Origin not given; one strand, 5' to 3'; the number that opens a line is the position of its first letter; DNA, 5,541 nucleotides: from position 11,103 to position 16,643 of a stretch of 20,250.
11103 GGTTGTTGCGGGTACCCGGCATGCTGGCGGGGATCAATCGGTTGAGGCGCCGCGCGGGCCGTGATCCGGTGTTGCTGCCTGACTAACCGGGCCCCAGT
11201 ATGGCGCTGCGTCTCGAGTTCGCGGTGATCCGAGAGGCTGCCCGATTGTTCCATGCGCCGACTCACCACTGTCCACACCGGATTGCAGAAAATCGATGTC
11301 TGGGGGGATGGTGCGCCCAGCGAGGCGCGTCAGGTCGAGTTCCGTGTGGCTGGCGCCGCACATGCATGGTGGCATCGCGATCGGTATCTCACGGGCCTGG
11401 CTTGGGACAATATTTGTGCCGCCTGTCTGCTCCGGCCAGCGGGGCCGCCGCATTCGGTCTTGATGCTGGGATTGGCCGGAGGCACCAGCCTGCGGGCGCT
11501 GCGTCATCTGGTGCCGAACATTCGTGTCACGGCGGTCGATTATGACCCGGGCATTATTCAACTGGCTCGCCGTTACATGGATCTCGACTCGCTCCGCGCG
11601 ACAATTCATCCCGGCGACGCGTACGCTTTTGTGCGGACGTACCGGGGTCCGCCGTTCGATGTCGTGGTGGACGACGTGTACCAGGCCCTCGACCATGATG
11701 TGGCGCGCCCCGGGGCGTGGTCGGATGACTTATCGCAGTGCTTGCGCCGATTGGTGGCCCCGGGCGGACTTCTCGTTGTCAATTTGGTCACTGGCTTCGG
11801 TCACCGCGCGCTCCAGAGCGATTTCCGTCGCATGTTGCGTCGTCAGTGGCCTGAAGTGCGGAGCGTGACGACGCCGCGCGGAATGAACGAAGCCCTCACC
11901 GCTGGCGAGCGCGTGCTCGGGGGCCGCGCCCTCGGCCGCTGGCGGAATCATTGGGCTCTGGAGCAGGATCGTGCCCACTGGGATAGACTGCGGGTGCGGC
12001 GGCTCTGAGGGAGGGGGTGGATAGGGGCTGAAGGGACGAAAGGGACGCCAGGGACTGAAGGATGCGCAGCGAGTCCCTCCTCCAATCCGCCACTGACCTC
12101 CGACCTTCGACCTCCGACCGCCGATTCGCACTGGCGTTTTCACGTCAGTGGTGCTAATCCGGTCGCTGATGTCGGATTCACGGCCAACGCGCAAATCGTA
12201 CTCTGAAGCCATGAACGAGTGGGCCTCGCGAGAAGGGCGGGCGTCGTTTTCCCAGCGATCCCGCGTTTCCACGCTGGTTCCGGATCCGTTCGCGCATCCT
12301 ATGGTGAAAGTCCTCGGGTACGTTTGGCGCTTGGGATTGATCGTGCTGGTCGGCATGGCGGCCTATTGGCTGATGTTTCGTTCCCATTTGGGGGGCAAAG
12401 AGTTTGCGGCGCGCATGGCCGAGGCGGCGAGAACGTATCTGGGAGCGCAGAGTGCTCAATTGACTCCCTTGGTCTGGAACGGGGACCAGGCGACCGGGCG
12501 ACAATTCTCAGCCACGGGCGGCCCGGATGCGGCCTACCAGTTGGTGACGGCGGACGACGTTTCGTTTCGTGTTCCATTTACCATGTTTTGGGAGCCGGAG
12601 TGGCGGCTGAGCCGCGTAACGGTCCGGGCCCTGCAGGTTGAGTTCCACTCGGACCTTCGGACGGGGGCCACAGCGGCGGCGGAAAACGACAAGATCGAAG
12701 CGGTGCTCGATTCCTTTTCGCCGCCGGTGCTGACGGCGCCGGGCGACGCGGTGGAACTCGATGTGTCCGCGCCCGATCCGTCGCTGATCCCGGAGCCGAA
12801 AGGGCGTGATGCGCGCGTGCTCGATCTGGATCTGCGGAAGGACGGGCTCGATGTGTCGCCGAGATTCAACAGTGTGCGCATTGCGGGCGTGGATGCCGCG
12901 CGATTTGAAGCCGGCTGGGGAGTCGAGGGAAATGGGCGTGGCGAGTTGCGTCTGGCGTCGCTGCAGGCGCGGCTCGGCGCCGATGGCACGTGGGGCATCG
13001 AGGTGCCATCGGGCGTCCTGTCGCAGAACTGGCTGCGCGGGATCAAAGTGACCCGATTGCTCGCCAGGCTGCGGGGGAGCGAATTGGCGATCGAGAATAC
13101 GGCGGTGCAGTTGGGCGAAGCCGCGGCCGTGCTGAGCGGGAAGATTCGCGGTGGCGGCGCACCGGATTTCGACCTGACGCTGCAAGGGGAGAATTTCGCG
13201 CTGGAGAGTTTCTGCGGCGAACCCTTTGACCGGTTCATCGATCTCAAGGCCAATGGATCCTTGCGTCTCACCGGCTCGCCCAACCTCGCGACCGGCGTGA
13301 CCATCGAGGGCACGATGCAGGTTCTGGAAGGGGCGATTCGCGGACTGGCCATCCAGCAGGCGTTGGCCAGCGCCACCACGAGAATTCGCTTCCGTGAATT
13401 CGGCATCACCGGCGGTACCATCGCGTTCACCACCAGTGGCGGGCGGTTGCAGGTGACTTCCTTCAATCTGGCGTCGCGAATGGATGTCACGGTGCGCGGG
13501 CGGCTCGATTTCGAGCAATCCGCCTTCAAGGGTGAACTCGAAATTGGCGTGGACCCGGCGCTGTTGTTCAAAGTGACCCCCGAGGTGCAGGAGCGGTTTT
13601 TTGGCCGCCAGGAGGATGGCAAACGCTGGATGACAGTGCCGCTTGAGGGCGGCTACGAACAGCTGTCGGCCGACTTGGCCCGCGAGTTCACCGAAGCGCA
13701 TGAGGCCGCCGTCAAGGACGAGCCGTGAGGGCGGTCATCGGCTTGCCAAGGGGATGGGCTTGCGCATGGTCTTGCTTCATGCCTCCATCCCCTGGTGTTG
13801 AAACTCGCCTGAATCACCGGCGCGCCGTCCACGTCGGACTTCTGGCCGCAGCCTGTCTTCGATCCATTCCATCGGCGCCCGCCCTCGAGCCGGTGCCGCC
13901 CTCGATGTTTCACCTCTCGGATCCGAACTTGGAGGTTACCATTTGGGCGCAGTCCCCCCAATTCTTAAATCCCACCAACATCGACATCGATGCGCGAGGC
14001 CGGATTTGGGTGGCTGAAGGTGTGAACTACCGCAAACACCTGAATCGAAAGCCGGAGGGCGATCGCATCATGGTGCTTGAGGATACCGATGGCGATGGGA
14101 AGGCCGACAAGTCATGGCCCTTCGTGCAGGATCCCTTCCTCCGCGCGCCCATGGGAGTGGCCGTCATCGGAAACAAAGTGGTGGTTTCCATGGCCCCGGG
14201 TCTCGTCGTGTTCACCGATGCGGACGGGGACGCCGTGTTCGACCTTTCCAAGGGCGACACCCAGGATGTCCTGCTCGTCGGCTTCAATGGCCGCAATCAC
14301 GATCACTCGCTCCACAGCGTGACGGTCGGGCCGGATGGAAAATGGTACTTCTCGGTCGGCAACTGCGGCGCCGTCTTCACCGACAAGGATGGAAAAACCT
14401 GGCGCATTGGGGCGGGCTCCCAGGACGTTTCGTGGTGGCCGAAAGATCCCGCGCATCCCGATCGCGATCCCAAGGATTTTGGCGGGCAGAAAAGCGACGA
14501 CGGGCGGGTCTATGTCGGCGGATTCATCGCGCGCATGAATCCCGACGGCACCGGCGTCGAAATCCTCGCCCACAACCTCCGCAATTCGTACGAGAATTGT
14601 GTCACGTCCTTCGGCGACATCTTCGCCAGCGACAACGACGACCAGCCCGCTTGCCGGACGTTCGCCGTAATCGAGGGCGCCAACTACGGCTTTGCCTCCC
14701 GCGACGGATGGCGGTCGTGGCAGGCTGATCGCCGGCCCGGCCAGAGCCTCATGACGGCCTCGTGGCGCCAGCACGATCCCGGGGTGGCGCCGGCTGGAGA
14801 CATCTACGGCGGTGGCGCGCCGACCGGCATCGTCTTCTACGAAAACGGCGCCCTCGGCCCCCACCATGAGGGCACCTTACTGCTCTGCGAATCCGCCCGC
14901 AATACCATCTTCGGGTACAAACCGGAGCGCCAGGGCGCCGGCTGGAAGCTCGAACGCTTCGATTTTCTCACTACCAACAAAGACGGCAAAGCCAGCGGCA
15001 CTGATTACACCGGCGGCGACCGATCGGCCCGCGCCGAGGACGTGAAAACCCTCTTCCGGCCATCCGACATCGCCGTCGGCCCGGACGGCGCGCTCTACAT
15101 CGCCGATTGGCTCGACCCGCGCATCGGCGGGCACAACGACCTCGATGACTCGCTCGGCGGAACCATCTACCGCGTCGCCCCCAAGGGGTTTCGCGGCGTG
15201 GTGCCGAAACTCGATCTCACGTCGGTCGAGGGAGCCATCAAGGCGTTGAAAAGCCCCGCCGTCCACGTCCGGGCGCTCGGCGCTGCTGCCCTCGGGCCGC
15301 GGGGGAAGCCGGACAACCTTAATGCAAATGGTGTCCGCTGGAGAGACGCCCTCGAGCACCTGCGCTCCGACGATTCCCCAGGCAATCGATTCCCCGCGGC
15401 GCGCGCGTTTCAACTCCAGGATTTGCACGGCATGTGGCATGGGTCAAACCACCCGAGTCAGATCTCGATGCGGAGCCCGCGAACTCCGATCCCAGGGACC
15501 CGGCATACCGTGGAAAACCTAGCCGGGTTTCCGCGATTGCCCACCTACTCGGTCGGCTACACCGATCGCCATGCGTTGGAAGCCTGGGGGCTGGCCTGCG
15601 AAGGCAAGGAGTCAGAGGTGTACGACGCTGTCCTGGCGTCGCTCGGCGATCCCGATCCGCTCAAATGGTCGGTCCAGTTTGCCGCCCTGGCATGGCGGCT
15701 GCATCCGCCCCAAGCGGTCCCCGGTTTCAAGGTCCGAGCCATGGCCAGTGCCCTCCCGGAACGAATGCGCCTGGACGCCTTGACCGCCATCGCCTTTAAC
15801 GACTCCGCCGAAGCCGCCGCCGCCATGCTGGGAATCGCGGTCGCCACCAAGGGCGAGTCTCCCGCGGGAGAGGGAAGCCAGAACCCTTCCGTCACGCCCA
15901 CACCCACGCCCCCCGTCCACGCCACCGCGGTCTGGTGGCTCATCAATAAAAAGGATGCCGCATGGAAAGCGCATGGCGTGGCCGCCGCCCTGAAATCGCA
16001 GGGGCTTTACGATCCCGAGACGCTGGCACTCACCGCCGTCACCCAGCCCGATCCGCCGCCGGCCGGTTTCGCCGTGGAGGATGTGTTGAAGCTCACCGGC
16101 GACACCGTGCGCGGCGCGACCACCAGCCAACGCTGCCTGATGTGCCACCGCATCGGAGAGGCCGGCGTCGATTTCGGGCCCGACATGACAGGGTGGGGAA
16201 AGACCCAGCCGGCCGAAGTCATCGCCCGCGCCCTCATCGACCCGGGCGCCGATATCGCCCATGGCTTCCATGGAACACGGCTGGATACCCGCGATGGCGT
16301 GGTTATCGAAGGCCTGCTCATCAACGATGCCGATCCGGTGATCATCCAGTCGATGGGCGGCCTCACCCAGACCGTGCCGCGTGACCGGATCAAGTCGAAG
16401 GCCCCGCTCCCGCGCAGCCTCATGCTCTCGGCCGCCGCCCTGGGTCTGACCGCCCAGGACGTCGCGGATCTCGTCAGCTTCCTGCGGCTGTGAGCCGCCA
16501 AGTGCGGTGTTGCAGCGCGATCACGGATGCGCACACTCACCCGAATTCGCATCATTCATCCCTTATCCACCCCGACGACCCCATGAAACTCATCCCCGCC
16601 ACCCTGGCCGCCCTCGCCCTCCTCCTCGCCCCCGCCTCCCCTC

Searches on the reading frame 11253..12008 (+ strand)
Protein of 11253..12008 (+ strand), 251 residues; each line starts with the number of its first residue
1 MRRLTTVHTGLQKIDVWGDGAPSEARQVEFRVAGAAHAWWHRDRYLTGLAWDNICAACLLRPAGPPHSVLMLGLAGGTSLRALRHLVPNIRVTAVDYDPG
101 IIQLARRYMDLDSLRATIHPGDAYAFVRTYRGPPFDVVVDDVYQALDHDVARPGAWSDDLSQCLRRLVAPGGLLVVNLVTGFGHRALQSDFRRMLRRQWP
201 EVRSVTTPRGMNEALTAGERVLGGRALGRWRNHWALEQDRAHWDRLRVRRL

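Call 23: search_protein_families(library=pfam, proteins=[window:11253-12008:+], max_evalue=0.001)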
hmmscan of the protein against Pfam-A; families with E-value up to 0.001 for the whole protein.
window:11253-12008:+ (251 aa): 4 families
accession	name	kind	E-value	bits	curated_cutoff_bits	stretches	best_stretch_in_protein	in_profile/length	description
PF13649.12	Methyltransf_25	-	7.9e-07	30.1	27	1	69-172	1-97/97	Methyltransferase domain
PF01564.23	Spermine_synth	-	2.6e-05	24.3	22.9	1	66-190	19-144/186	Spermine/spermidine synthase domain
PF08242.18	Methyltransf_12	-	0.00076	20.6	30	0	72-174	3-98/98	Methyltransferase domain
PF13847.12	Methyltransf_31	-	0.00092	19.4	27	0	75-180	13-113/145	Methyltransferase domain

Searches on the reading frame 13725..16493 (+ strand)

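Call 23: search_protein_families(library=pfam, proteins=[window:13725-16493:+], max_evalue=0.001)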
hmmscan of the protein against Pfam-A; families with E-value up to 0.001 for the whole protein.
window:13725-16493:+ (922 aa): 2 families
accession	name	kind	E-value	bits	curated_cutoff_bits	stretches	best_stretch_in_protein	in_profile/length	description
PF23500.1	DUF7133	-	9.2e-42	144.1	27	1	66-464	12-349/385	Domain of unknown function (DUF7133)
PF25021.1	TEN_NHL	-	0.00059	19.4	27.1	0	441-462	28-49/357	Teneurin NHL domain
